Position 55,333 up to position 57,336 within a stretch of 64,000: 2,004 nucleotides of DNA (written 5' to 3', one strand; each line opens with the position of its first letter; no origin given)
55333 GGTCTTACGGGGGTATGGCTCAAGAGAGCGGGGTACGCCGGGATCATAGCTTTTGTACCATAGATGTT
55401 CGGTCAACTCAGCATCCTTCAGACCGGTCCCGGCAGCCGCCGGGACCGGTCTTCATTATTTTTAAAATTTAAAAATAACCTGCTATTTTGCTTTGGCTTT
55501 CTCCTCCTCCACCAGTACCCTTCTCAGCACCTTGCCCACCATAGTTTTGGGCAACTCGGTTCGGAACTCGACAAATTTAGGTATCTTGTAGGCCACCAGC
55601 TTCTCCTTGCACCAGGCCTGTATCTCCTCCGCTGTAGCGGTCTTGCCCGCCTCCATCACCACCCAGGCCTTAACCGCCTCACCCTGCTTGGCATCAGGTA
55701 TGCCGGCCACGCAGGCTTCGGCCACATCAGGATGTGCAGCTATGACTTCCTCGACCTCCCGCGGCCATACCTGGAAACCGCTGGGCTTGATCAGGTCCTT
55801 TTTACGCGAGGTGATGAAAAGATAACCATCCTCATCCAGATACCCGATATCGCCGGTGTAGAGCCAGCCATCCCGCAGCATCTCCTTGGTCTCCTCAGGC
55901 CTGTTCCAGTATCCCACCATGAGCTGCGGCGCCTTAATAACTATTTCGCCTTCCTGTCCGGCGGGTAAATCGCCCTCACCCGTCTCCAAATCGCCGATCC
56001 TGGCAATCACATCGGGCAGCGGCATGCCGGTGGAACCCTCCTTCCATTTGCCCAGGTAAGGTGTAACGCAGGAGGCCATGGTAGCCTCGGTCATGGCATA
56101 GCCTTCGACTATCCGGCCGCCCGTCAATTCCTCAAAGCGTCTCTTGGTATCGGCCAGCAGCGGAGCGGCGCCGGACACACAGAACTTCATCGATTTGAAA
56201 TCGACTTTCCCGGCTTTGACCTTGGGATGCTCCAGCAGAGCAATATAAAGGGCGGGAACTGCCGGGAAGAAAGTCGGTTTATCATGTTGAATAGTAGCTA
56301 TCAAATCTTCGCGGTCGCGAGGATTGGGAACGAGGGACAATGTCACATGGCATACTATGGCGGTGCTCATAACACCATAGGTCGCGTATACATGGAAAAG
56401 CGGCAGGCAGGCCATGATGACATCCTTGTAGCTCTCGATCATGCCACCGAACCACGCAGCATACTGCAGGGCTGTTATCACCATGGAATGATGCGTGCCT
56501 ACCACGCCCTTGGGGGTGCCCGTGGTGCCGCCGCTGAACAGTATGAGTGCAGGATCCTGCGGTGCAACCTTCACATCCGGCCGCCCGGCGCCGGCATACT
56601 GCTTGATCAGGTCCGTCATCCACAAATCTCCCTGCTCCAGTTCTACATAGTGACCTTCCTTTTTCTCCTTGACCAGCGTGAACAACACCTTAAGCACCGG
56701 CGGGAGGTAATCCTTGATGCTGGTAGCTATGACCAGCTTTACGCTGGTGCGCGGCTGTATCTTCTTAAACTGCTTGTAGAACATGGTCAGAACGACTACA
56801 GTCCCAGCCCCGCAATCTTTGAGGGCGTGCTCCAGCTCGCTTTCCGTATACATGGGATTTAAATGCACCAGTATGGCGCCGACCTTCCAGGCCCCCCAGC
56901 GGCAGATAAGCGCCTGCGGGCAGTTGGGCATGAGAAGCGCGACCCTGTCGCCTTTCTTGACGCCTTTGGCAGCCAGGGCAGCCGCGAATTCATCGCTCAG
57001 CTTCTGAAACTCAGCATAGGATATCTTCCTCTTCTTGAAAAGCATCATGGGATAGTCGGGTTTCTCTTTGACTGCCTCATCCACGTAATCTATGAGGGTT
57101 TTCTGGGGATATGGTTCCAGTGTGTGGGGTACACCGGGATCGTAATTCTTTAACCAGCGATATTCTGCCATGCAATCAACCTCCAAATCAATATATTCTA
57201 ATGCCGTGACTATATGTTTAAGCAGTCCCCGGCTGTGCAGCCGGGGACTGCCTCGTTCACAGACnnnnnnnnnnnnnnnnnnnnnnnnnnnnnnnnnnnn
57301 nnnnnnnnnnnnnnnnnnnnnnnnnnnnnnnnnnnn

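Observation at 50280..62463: Seven tandem, co-oriented FadD-type acyl-CoA synthetase paralogs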

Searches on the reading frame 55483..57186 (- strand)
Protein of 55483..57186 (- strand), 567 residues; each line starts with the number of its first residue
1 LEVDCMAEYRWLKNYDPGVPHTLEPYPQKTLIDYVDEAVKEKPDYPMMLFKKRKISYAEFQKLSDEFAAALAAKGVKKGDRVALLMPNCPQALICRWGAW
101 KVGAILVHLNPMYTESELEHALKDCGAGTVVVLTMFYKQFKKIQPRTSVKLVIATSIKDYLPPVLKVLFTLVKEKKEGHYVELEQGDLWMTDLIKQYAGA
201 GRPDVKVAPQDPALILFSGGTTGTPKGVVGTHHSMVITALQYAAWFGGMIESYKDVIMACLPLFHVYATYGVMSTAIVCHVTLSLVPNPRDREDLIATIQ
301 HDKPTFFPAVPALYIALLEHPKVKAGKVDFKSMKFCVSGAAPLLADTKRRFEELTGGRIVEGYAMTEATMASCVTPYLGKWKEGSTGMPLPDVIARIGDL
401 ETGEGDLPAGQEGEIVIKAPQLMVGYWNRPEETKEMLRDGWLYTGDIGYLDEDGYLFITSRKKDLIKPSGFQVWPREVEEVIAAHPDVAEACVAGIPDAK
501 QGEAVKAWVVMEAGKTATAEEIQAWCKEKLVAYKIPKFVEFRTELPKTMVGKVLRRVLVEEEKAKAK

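Call 4: search_protein_families(library=pfam, proteins=[window:55483-57186:-])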
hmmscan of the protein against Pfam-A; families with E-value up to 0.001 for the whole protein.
window:55483-57186:- (567 aa): 2 families
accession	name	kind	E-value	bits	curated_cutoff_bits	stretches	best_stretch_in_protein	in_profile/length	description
PF00501.34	AMP-binding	-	1.7e-87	294.2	29.9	1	36-427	2-384/384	AMP-binding enzyme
PF13193.12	AMP-binding_C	-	5e-22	79.1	24.5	1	477-552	1-76/76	AMP-binding enzyme C-terminal domain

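Call 6: search_protein_families(library=ncbifam, proteins=[window:55483-57186:-], max_evalue=1e-50)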
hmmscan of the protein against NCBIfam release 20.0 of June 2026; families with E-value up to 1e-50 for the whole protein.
window:55483-57186:- (567 aa): 48 families (the best 25 are shown)
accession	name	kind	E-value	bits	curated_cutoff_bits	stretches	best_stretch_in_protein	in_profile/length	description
NF005220.0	PRK06710.1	equivalog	1.7e-145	485.3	1116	1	8-566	4-557/563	long-chain-fatty-acid--CoA ligase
NF004114.0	PRK05605.1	equivalog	4.7e-141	470.9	766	1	4-561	10-568/575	long-chain-fatty-acid--CoA ligase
NF005463.0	PRK07059.1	subfamily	1.4e-130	436.4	869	1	9-561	3-555/557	long-chain-fatty-acid--CoA ligase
NF006181.0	PRK08314.1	subfamily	2e-130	435.7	705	1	9-566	5-558/563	long-chain-fatty-acid--CoA ligase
NF004229.0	PRK05677.1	subfamily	2e-129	432.6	879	1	7-566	2-559/563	long-chain-fatty-acid--CoA ligase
NF004837.0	PRK06187.1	subfamily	1.4e-126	422.8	476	1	28-565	7-525/531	long-chain-fatty-acid--CoA ligase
NF006523.0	PRK08974.1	equivalog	1.6e-124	416.1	884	1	10-566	4-557/561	long-chain-fatty-acid--CoA ligase FadD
NF006442.0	PRK08751.1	equivalog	1.9e-115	386.4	1023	1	10-561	6-557/560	long-chain fatty acid--CoA ligase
NF009139.0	PRK12492.1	equivalog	7.3e-114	381.2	1018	1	11-559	6-559/562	long-chain-fatty-acid--CoA ligase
NF004822.0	PRK06178.1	equivalog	2.1e-107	360.1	782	1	10-562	17-567/571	acyl-CoA synthetase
NF006182.0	PRK08316.1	subfamily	6.9e-100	335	663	1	28-563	10-518/523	fatty acyl-CoA synthetase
NF005702.0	PRK07514.1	subfamily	1.2e-97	327.3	558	1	202-563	149-501/506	malonyl-CoA synthase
NF005714.0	PRK07529.1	subfamily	1.7e-91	307.5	632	1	51-563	60-577/640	acyl-CoA synthetase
NF009233.0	PRK12583.1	subfamily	3e-89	299.9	832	1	23-560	12-548/558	fatty acid CoA ligase family protein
TIGR03205.1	pimA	equivalog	2.2e-87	293.7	705.6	1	205-556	187-538/541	dicarboxylate--CoA ligase PimA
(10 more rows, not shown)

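Call 11: find_related_loci(query=window:55483-57171:-, collection=genome_contigs, flank=10000)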
Query window:55483-57171:- (562 aa) in genome_contigs; peptide patterns used: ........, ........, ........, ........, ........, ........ (x = any residue, [..] = any of these).
87 stretches matched a pattern; 66 encode a relative of the query (tblastn E <= 1e-3); 66 distinct loci.
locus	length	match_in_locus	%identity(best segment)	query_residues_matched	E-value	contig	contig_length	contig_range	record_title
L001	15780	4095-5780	98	1-562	0e+0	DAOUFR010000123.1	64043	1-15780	MAG TPA_asm: Dehalococcoidia bacterium isolate R125_62 25267, whole genome shotgun sequence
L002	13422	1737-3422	96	1-562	0e+0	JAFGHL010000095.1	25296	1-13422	MAG: Dehalococcoidia bacterium isolate Zod_Metabat.1459 k87_10776128, whole genome shotgun sequence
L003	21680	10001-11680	95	1-560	0e+0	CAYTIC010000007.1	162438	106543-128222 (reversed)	MAG TPA_asm: uncultured Dehalococcoidales bacterium isolate SRP302447_co3_791 genome assembly, contig: NODE_256_length_1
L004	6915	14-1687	96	5-562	0e+0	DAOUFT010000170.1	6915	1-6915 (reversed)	MAG TPA_asm: Dehalococcoidia bacterium isolate R24_101 k131_912618, whole genome shotgun sequence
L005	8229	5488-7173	94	1-562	0e+0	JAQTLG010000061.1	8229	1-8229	MAG: Dehalococcoidia bacterium isolate STA_11 NODE_18768_length_8229_cov_2.429400_Sandtown_A, whole genome shotgun seque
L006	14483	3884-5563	91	1-560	0e+0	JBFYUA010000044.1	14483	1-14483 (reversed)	MAG: Dehalococcoidia bacterium isolate PPR_0282 PPR_0282.fa_k121_586918, whole genome shotgun sequence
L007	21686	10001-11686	90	1-562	0e+0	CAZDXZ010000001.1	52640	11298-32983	MAG TPA_asm: uncultured Dehalococcoidales bacterium isolate SRP098346_co1_76 genome assembly, contig: NODE_273_length_52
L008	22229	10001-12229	85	1-560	0e+0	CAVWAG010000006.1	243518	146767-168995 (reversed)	MAG: uncultured Chloroflexia bacterium isolate MFD03726.bin.2.102 genome assembly, contig: contig_38848, whole genome sh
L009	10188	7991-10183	84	1-560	0e+0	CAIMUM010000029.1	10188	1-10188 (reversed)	MAG: uncultured Dehalococcoidia bacterium isolate A14_bin-2372 genome assembly, contig: bin-2372:029/231, whole genome s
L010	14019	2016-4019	84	1-560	0e+0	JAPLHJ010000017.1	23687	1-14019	MAG: Chloroflexota bacterium isolate LacPavin_0419_WC70L_MAG_53_9 LacPavin_0419_WC70L_scaffold_80488, whole genome shotg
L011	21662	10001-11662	86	1-554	0e+0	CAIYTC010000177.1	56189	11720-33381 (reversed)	MAG: uncultured Dehalococcoidia bacterium isolate AlinenSedimentsD1_bin-0298 genome assembly, contig: bin-0298:177/296,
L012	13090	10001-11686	82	1-562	0e+0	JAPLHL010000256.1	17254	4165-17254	MAG: Chloroflexota bacterium isolate LacPavin_0920_SED4_MAG_48_8 LacPavin_0920_SED4_scaffold_1349176, whole genome shotg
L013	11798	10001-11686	81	1-562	0e+0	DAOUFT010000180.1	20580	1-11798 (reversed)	MAG TPA_asm: Dehalococcoidia bacterium isolate R24_101 k131_1879684, whole genome shotgun sequence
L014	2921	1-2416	81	1-562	0e+0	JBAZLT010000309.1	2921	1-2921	MAG: Dehalococcoidia bacterium isolate SO_2017_LW4_21 scaffold_72230_c1_LW137-91_2017, whole genome shotgun sequence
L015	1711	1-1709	91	1-562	0e+0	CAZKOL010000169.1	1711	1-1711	MAG TPA_asm: uncultured Dehalococcoidales bacterium isolate SRP178699_co2_170 genome assembly, contig: NODE_120317_lengt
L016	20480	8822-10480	79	1-553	0e+0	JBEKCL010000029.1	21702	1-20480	MAG: Dehalococcoidia bacterium isolate SPRUCE 159 SPRUCE_159_29, whole genome shotgun sequence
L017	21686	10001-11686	76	1-562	0e+0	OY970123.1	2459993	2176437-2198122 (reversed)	MAG: uncultured Chloroflexia bacterium isolate MFD01476.bin.c.5 genome assembly, chromosome: 1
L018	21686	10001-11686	76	1-562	0e+0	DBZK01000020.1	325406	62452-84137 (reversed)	MAG TPA_asm: Dehalococcoidia bacterium UBA1162 UBA1162_contig_42616, whole genome shotgun sequence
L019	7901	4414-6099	77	1-562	0e+0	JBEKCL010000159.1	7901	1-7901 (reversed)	MAG: Dehalococcoidia bacterium isolate SPRUCE 159 SPRUCE_159_159, whole genome shotgun sequence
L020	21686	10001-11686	76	1-562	0e+0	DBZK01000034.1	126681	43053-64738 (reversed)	MAG TPA_asm: Dehalococcoidia bacterium UBA1162 UBA1162_contig_13040, whole genome shotgun sequence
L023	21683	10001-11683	75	1-561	0e+0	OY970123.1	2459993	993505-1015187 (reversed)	MAG: uncultured Chloroflexia bacterium isolate MFD01476.bin.c.5 genome assembly, chromosome: 1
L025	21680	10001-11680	74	1-560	0e+0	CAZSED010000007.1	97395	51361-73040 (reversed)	MAG TPA_asm: uncultured Dehalococcoidales bacterium isolate SRP098346_co1_392 genome assembly, contig: NODE_44_length_97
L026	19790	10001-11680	74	3-562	0e+0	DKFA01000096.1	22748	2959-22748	MAG TPA_asm: Dehalococcoidia bacterium UBA6808 UBA6808_contig_11427, whole genome shotgun sequence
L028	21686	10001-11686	80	1-562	0e+0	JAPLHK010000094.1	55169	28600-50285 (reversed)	MAG: Chloroflexota bacterium isolate LacPavin_0419_WC90_MAG_53_8 LacPavin_0419_WC90_scaffold_804, whole genome shotgun s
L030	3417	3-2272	64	1-562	0e+0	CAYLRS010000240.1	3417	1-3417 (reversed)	MAG TPA_asm: uncultured Dehalococcoidales bacterium isolate binchicken_co91_488 genome assembly, contig: NODE_48768_leng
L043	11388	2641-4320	75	1-560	0e+0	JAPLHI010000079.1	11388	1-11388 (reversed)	MAG: Chloroflexota bacterium isolate LacPavin_0920_SED3_MAG_48_9 LacPavin_0920_SED3_scaffold_1414661, whole genome shotg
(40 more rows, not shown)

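Call 15: search_solved_structures(query=window:55483-57171:-, max_evalue=1e-40, show_alignments=1)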
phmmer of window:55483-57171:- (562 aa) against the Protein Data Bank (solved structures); distinct sequences matched with E-value up to 1e-40: 63 (the best 60 are shown).
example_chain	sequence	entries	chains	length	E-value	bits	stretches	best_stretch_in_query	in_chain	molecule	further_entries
4gxq_A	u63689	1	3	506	1.3e-71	245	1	202-556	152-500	Malonyl CoA synthetase, Benzoate-CoA ligase Chimeric protein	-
5bsw_A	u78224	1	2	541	1.4e-71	244.9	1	196-553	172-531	4-coumarate--CoA ligase 2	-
3g7s_A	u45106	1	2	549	1.6e-71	244.8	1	198-557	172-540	Long-chain-fatty-acid--CoA ligase (FadD-1)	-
5bsm_A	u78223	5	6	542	2.9e-71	243.8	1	196-553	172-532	4-coumarate--CoA ligase 2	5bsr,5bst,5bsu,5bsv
3a9u_A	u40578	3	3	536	3.3e-71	243.7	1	197-555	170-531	4-coumarate--CoA ligase | 4-coumarate:CoA ligase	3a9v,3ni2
5u95_A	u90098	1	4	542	4e-71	243.4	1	196-553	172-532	4-coumarate--CoA ligase 2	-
4fuq_A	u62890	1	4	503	5.5e-70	239.6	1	202-556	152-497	Malonyl CoA synthetase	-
4fut_A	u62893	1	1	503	3.7e-69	236.9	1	202-556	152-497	Malonyl CoA synthetase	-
4gxr_A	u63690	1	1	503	3e-68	233.9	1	202-556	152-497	Malonyl CoA synthetase, Benzoate-CoA ligase Chimeric protein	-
8weu_A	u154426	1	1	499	1e-67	232.1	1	199-550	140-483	Fatty-acyl-CoA synthase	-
8wev_A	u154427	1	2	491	1.1e-67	232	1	199-550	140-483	Feruloyl-CoA Synthetase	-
3r44_A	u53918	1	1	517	3.4e-67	230.4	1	192-559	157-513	fatty acyl CoA synthetase FADD13 (FATTY-ACYL-CoA SYNTHETASE)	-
5ie0_A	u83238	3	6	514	1.6e-64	221.6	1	203-555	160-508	Oxalate--CoA ligase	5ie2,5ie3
3tsy_A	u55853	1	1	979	1.1e-63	218.8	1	25-553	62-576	Fusion Protein 4-coumarate--CoA ligase 1, Resveratrol synthase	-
6k4c_A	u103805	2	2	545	9.5e-62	212.4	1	47-555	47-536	Ancestral luciferase AncLamp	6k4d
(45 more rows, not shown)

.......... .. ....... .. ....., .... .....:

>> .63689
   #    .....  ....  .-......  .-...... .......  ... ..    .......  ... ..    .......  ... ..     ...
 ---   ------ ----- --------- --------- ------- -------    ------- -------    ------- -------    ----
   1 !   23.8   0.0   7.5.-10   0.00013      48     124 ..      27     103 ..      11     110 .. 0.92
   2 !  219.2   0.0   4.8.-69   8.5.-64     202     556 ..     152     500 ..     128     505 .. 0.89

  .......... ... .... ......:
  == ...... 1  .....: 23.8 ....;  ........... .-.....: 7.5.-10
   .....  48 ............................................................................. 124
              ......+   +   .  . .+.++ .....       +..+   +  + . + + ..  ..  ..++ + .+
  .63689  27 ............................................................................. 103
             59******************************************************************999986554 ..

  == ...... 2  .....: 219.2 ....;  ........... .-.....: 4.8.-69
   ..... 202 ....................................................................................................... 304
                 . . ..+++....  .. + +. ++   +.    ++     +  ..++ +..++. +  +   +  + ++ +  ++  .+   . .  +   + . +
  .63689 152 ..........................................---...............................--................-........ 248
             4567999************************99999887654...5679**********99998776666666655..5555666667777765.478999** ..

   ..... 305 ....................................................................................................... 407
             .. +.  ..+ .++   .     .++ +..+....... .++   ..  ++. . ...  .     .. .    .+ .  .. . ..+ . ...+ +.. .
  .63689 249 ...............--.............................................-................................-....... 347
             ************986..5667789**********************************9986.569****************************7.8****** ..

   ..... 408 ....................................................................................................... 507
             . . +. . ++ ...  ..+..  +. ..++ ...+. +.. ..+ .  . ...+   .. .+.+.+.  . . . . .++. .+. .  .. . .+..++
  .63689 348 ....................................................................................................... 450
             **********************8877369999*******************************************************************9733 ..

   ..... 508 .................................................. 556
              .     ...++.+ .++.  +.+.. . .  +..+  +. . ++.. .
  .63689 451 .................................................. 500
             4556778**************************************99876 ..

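Call 24: find_encoding_contigs(protein=window:55483-57171:-, flank=10000, max_places=6)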
Protein window:55483-57171:- (562 aa): 2 contigs read that carry it; 1 place shown.
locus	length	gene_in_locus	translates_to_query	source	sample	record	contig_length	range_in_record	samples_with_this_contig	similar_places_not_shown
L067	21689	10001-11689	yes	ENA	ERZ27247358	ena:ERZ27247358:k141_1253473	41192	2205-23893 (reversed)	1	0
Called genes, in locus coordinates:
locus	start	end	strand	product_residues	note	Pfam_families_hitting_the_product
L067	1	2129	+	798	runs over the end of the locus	PF02901:PFL-like, PF01228:Gly_radical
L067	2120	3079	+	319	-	PF13353:Fer4_12, PF04055:Radical_SAM, PF00037:Fer4 (faint), PF12837:Fer4_6 (faint)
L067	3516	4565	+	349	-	PF21016:RlmN_N, PF04055:Radical_SAM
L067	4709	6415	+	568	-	PF00501:AMP-binding, PF13193:AMP-binding_C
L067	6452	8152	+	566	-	PF00501:AMP-binding, PF13193:AMP-binding_C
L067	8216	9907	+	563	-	PF00501:AMP-binding, PF13193:AMP-binding_C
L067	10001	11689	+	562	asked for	PF00501:AMP-binding, PF13193:AMP-binding_C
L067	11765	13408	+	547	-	PF00501:AMP-binding, PF13193:AMP-binding_C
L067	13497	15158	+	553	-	PF00501:AMP-binding, PF13193:AMP-binding_C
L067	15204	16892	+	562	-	PF00501:AMP-binding, PF13193:AMP-binding_C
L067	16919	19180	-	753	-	PF08013:GatZ_KbaZ-like, PF00294:PfkB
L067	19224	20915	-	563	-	PF01266:DAO (faint), PF03486:HI0933_like (faint), PF07992:Pyr_redox_2, PF13738:Pyr_redox_3 (faint), PF01593:Amino_oxidase (faint), PF00070:Pyr_redox, PF02852:Pyr_redox_dim, PF00581:Rhodanese (weak)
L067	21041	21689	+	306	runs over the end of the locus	-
